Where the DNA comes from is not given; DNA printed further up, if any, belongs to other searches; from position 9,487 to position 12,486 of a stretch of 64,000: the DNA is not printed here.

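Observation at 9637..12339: Single-gene SF1 helicase + PLD nuclease fusion (Mokosh-like composition) embedded among housekeeping genes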

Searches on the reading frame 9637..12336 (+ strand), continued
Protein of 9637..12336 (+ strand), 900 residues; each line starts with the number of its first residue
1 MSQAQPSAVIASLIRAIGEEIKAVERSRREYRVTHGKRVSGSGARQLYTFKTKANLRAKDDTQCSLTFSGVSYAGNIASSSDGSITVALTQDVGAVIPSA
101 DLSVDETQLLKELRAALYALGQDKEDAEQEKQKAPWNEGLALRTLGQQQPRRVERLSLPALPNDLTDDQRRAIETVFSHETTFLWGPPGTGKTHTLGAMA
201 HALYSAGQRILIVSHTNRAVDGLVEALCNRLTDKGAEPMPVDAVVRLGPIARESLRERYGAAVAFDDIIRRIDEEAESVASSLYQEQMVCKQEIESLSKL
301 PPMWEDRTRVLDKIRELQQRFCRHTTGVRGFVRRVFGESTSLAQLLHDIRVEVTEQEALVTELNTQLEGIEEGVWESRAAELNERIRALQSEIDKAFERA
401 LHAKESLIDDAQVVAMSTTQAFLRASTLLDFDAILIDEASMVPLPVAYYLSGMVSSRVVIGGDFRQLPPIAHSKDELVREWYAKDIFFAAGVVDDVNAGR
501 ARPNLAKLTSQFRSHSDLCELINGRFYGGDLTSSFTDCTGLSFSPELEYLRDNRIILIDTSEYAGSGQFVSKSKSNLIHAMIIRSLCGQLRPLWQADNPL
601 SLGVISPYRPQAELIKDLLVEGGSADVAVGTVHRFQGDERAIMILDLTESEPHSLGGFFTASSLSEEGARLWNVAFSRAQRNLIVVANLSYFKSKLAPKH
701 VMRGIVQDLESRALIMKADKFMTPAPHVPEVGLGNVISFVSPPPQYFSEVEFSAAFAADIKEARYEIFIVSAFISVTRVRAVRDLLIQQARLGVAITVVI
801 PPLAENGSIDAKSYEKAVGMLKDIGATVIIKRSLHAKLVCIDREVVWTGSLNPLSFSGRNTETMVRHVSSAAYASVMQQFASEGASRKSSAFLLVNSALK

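Call 14: find_encoding_contigs(protein=P0008, flank=10000, max_places=3)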
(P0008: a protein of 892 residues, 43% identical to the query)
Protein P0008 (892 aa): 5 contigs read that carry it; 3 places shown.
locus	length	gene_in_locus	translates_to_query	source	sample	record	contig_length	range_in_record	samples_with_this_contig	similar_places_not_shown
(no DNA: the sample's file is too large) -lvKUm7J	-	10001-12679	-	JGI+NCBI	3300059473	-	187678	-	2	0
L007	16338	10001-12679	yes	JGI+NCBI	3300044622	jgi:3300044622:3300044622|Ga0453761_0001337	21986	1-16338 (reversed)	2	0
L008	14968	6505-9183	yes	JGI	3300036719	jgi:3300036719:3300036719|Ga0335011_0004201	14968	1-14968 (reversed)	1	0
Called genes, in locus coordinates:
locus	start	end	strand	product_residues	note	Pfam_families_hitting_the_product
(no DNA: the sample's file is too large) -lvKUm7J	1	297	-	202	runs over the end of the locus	PF03942:DTW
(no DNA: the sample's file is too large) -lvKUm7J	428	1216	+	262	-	-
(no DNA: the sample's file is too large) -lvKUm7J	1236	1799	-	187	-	-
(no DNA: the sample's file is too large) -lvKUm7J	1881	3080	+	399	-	-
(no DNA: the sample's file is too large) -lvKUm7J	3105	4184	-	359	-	PF00089:Trypsin, PF13365:Trypsin_2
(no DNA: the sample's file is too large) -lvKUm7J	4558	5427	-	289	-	-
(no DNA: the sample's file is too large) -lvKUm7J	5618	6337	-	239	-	PF05175:MTS, PF05401:NodS (weak), PF13489:Methyltransf_23, PF01728:FtsJ (weak), PF13847:Methyltransf_31, PF08241:Methyltransf_11, PF08242:Methyltransf_12, PF13649:Methyltransf_25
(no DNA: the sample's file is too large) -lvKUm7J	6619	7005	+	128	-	-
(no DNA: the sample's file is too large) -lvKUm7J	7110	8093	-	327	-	PF08545:ACP_syn_III, PF08541:ACP_syn_III_C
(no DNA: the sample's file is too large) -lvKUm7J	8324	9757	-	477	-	PF00884:Sulfatase, PF02995:DUF229 (weak), PF16347:SGSH_C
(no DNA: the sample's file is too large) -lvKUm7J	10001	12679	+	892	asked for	PF13086:AAA_11, PF13245:AAA_19, PF13604:AAA_30 (weak), PF05127:NAT10_TcmA_helicase (faint), PF13087:AAA_12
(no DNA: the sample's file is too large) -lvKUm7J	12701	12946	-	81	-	-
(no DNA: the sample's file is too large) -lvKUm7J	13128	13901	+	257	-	PF20582:UPF0758_N, PF04002:RadC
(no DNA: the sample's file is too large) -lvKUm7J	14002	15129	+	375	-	PF02405:MlaE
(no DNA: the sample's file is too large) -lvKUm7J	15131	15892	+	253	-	PF00005:ABC_tran, PF13304:AAA_21 (weak)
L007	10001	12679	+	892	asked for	PF13086:AAA_11, PF13245:AAA_19, PF13604:AAA_30 (weak), PF05127:NAT10_TcmA_helicase (faint), PF13087:AAA_12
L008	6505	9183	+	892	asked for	PF13086:AAA_11, PF13245:AAA_19, PF13604:AAA_30 (weak), PF05127:NAT10_TcmA_helicase (faint), PF13087:AAA_12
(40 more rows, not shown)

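Call 17: search_protein_families(library=padloc, proteins=[P0002, P0008, P0017, P0034, P0050, P0070, P0077, P0104, P0059], max_evalue=1e-20)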
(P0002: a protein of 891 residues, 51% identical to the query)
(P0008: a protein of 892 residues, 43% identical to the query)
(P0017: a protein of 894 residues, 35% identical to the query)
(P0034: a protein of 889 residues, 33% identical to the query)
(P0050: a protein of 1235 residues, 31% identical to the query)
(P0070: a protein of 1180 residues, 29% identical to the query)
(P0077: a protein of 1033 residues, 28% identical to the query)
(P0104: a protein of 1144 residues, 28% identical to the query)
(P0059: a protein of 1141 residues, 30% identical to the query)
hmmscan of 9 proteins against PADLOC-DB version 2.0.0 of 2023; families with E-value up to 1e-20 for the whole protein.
P0002 (891 aa): 3 families
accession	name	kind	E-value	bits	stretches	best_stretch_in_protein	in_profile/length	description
PDLC03920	MkoA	-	6.4e-59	198.2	1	79-710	532-1099/1112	-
PDLC03924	MkoC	-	7e-51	171.4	1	511-868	777-1113/1136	-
PDLC03921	MkoA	-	1e-37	127.5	1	163-711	1026-1589/1607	-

P0008 (892 aa): 3 families
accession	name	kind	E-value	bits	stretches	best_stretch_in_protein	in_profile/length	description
PDLC03920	MkoA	-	2.7e-57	192.9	1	28-708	494-1099/1112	-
PDLC03924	MkoC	-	5.6e-41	138.6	1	509-858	777-1106/1136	-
PDLC03921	MkoA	-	3.8e-38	128.9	1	146-691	1013-1572/1607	-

P0017 (894 aa): 3 families
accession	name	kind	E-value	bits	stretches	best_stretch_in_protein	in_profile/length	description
PDLC03920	MkoA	-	8.7e-61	204.4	1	42-708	538-1097/1112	-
PDLC03921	MkoA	-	8.3e-42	141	1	156-700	1025-1579/1607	-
PDLC03924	MkoC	-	2.6e-39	133.1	1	600-847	859-1095/1136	-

P0034 (889 aa): 3 families
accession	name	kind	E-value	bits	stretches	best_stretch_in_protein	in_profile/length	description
PDLC03920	MkoA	-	1e-60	204.2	1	46-710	542-1099/1112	-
PDLC03921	MkoA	-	1e-41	140.8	1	145-711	1013-1589/1607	-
PDLC03924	MkoC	-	3.5e-34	116.1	1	511-841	777-1094/1136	-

P0050 (1235 aa): 3 families
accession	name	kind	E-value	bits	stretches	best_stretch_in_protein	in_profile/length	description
PDLC03920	MkoA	-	2e-59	199.9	1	267-919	539-1081/1112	-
PDLC03921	MkoA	-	3.2e-46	155.7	1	334-939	1014-1591/1607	-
PDLC03924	MkoC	-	6.2e-45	151.7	1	654-1085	670-1104/1136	-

P0070 (1180 aa): 3 families
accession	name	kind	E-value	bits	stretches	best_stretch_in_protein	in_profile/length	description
PDLC03920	MkoA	-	1.6e-57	193.6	1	284-860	616-1081/1112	-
PDLC03924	MkoC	-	2.2e-45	153.2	1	670-1045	768-1127/1136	-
PDLC03921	MkoA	-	5.5e-43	144.9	1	281-879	1026-1590/1607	-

P0077 (1033 aa): 3 families
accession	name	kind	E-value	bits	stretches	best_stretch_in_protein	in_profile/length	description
PDLC03920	MkoA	-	1.8e-65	219.9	1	209-802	620-1099/1112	-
PDLC03924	MkoC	-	8.1e-47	158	1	593-961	771-1110/1136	-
PDLC03921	MkoA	-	5.4e-46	154.9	1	206-805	1028-1591/1607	-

P0104 (1144 aa): 3 families
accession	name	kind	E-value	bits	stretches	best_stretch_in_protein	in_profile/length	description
PDLC03920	MkoA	-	1.2e-67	227.2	1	309-902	621-1098/1112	-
PDLC03921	MkoA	-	5.2e-49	164.9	1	307-901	1030-1586/1607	-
PDLC03924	MkoC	-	2.2e-42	143.3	1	615-1053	668-1103/1136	-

P0059 (1141 aa): 3 families
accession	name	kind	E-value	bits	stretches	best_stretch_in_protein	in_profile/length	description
PDLC03920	MkoA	-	3.7e-57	192.4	1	243-879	557-1081/1112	-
PDLC03921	MkoA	-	2.3e-38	129.7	1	290-886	1026-1579/1607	-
PDLC03924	MkoC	-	5.8e-34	115.4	1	615-1051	671-1114/1136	-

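Call 21: find_related_loci(query=A1, collection=genome_contigs, flank=10000)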
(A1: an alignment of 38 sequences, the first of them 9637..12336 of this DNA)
Query A1 (900 aa) in genome_contigs; peptide patterns used: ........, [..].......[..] (x = any residue, [..] = any of these).
600 stretches matched a pattern (row limit reached: there are more); 70 encode a relative of the query (tblastn E <= 1e-3); 70 distinct loci.
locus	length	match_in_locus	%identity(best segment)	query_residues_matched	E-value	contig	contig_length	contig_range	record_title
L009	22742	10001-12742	30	10-882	1e-107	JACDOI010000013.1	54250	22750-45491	MAG: Bacillota bacterium isolate GB_MAG17_124 c_000000000466, whole genome shotgun sequence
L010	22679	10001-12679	29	14-866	2e-99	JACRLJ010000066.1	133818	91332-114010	MAG: Candidatus Hydrogenedentota bacterium isolate NC_groundwater_1878_Pr3_B-0.1um_59_9 SR2-18-B1_coassembly_3495, whole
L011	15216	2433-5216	28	10-887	4e-97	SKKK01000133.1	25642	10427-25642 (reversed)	MAG: Planctomycetaceae bacterium isolate CSSed162cmA_153 CSSed16-2cmA-3156, whole genome shotgun sequence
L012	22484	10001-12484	29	82-866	4e-79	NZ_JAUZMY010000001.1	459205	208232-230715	Nocardiopsis codii strain CT-R113 NODE_1_length_459205_cov_25.896026, whole genome shotgun sequence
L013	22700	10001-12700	28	7-866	8e-69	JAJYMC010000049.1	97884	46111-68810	MAG: Bacillota bacterium isolate DBS2-4.bin104 NODE_288_length_97884_cov_2.21121, whole genome shotgun sequence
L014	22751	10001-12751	31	10-872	2e-59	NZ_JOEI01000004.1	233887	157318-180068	Streptomyces scopuliridis RB72 strain NRRL B-24574 contig4.1, whole genome shotgun sequence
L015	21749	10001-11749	28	15-704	8e-59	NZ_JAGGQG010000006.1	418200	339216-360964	Bacillus sp. ISL-18 ISL18_7, whole genome shotgun sequence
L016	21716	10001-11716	26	29-707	4e-52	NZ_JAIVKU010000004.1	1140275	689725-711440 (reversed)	Guptibacillus hwajinpoensis strain SaN0-1 SaN0-1_ctg004, whole genome shotgun sequence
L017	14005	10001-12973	27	11-881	6e-42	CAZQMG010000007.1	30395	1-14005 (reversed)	MAG TPA_asm: uncultured Clostridia bacterium isolate binchicken_co262_90 genome assembly, contig: NODE_1352_length_30395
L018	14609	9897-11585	28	66-703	2e-41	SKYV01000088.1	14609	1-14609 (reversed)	MAG: Balneolaceae bacterium isolate CSSed162cmB_306 CSSed16-2cmB-11954, whole genome shotgun sequence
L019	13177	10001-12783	24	16-890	1e-40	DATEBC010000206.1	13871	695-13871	MAG TPA_asm: Sedimentisphaerales bacterium isolate SMAG_U8234 k141_53567, whole genome shotgun sequence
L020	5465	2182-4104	27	4-692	4e-40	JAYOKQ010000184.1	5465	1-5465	MAG: Gemmatimonadota bacterium isolate 139572_S173_metabat_bins_2.tsv.085 NODE_11684_length_5465_cov_4.158410, whole gen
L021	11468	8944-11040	28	25-850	5e-40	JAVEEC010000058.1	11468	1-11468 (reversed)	MAG: Frankiaceae bacterium isolate BP_191 scaffold_866520, whole genome shotgun sequence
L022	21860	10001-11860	25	10-699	3e-39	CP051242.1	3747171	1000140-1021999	MAG: Balneolaceae bacterium isolate ih13 chromosome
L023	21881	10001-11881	26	10-697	3e-39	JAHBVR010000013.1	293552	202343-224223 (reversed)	MAG: Vulcanimicrobiota bacterium isolate ACE_ERE1 ERE1_13, whole genome shotgun sequence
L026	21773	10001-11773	30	31-710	2e-36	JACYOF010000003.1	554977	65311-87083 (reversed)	Bacillus thuringiensis strain s1930 strain_1930_contig3, whole genome shotgun sequence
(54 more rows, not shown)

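Call 22: search_solved_structures(query=window:9637-12336:+, max_evalue=0.001)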
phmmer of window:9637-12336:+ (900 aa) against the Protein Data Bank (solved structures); distinct sequences matched with E-value up to 0.001: 24.
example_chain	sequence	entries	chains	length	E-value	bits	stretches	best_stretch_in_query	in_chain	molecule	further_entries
5eaw_A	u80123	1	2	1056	1.3e-19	73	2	428-693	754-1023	DNA replication ATP-dependent helicase/nuclease DNA2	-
5eax_A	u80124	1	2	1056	1.3e-19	73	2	428-693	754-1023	DNA replication ATP-dependent helicase/nuclease DNA2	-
5ean_A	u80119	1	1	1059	1.3e-19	73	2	428-693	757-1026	DNA replication ATP-dependent helicase/nuclease DNA2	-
4b3f_X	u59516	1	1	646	2.6e-15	58.8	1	382-688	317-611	DNA-BINDING PROTEIN SMUBP-2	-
4b3g_A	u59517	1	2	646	2.6e-15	58.8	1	382-689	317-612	DNA-BINDING PROTEIN SMUBP-2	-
2xzo_A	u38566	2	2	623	1.7e-14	56.1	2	378-693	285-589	REGULATOR OF NONSENSE TRANSCRIPTS 1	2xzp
2gjk_A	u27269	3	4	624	1.7e-14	56.1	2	378-693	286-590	Regulator of nonsense transcripts 1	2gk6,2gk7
6ej5_A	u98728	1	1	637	1.8e-14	56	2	378-693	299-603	Regulator of nonsense transcripts 1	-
9qwn_A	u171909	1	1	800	3.9e-14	54.9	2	377-693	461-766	Isoform 2 of Regulator of nonsense transcripts 1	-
2wjv_A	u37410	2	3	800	4.1e-14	54.8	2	378-693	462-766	REGULATOR OF NONSENSE TRANSCRIPTS 1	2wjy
8rd3_A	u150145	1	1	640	3.1e-09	38.7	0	159-298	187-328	ATP-dependent helicase NAM7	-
2xzl_A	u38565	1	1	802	6.9e-09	37.5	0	159-297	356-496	ATP-DEPENDENT HELICASE NAM7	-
9qdq_A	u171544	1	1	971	1.3e-08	36.7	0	158-235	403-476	ATP-dependent helicase NAM7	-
8ftm_A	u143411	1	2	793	1.4e-08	36.5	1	403-685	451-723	5'-3' RNA helicase-like protein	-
9q9z_A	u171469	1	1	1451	3.6e-08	35.2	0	393-691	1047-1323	NFX1-type zinc finger-containing protein 1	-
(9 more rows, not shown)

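Call 26: list_cluster_members(proteins=[window:9637-12336:+, window:5956-8418:+, P0003, P0008, P0010, P0017, P0036, P0039, P0043, P0047])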
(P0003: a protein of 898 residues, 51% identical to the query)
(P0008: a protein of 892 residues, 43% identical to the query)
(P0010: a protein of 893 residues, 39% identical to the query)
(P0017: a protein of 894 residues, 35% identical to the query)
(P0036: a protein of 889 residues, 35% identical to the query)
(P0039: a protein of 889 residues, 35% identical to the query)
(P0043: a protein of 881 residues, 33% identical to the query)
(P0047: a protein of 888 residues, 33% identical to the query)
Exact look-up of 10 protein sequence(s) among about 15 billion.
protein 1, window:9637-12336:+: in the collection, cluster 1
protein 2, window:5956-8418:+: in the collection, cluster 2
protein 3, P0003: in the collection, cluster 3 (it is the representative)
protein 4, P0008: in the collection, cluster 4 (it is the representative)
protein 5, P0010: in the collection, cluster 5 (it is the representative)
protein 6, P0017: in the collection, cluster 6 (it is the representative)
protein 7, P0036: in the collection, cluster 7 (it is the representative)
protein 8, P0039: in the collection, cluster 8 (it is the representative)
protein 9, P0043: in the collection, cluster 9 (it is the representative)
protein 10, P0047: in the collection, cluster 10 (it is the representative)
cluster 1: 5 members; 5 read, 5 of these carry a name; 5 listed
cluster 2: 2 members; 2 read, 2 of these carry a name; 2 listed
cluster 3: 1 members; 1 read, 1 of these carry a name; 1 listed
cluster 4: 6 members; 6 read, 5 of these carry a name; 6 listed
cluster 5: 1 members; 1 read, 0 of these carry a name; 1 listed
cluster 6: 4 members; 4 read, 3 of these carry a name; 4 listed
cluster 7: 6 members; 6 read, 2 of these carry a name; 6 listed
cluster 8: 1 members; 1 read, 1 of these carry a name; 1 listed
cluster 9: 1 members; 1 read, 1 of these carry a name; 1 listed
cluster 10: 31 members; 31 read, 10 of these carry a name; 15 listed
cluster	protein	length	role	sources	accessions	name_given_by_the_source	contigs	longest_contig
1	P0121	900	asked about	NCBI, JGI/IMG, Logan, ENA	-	hypothetical protein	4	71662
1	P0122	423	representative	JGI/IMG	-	hypothetical protein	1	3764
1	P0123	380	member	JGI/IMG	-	hypothetical protein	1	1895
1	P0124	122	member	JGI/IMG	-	phosphatidylserine/phosphatidylglycerophosphate/cardiolipin synthase-like enzyme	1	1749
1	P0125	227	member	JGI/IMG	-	phosphatidylserine/phosphatidylglycerophosphate/cardiolipin synthase-like enzyme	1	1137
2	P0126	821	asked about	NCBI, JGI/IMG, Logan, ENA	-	ATP-dependent Lon protease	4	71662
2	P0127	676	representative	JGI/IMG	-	ATP-dependent Lon protease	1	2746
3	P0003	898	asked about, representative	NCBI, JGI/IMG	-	hypothetical protein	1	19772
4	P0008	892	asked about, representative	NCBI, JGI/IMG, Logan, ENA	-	hypothetical protein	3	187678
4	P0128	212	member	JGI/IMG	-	hypothetical protein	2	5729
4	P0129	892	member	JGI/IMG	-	hypothetical protein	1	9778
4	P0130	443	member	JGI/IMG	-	hypothetical protein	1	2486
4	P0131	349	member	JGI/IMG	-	hypothetical protein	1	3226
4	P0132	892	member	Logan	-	-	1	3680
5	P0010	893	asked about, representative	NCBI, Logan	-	-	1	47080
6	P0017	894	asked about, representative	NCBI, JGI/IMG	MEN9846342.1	MAG: hypothetical protein RIS36_1489 [Pseudomonadota bacterium] | exosome complex RNA-binding protein Csl4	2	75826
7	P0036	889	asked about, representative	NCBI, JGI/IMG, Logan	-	hypothetical protein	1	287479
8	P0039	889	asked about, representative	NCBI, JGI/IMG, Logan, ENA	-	hypothetical protein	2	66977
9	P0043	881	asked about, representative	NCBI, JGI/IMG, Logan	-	hypothetical protein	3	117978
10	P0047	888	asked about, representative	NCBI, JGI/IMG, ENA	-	superfamily I DNA and/or RNA helicase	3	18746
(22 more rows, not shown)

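Call 37: predict_structure(alignment_id=A1)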
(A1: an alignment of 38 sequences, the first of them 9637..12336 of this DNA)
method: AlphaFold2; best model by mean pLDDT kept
length: 900 residues; sequences in the alignment: 38
mean_pLDDT: 85.4   pTM: 0.75
mean pLDDT of the five models: 85.4, 85.1, 83.4, 82.9, 82.1
residues with pLDDT >= 90: 470; 70-90: 335; 50-70: 44; < 50: 51
segments of 3 or more residues with pLDDT < 50: 1-4, 129-132, 331-338, 726-739, 883-900
pLDDT, mean of each block of 10 residues (from residue 1): 61 94 82 87 77 75 89 89 82 89 87 89 56 73 90 83 91 94 90 94 95 92 95 86 89 88 90 92 94 90 90 90 66 49 81 91 86 85 94 92 89 94 86 94 93 94 80 89 92 88 91 90 87 83 82 93 83 91 91 63 91 93 86 81 94 89 87 90 95 93 93 92 54 39 84 92 95 93 94 96 91 96 95 90 92 82 89 90 41 34
secondary structure, 60 per line:
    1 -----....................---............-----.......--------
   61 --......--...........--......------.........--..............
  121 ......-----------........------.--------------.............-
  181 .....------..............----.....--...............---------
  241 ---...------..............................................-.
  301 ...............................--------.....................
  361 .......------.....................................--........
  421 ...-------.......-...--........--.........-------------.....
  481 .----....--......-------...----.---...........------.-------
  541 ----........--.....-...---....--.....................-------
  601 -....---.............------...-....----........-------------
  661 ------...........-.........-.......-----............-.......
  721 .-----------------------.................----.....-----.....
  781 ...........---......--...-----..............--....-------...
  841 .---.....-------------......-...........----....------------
elements in order (helices of 4 or more, strands of 3 or more residues): H6-25 E29-40 E46-52 E63-68 E71-81 E84-89 E96-104 H107-126 H138-145 H167-178 E181-185 H192-205 E210-214 H217-231 E244-246 H253-263 H265-298 H300-331 H340-367 H374-410 E413-417 H418-423 E431-437 H444-451 E454-462 H476-481 H486-489 H492-497 E505-507 H516-526 H545-552 E555-559 E567-570 E573-576 H577-593 E602-605 H609-621 E628-630 H632-635 E640-647 H667-677 E679-687 H689-695 H701-712 E714-717 H718-721 E745-748 H749-761 E766-770 H776-791 E795-800 H811-824 E827-830 E838-841 E845-849 E863-868 H870-880 H885-888
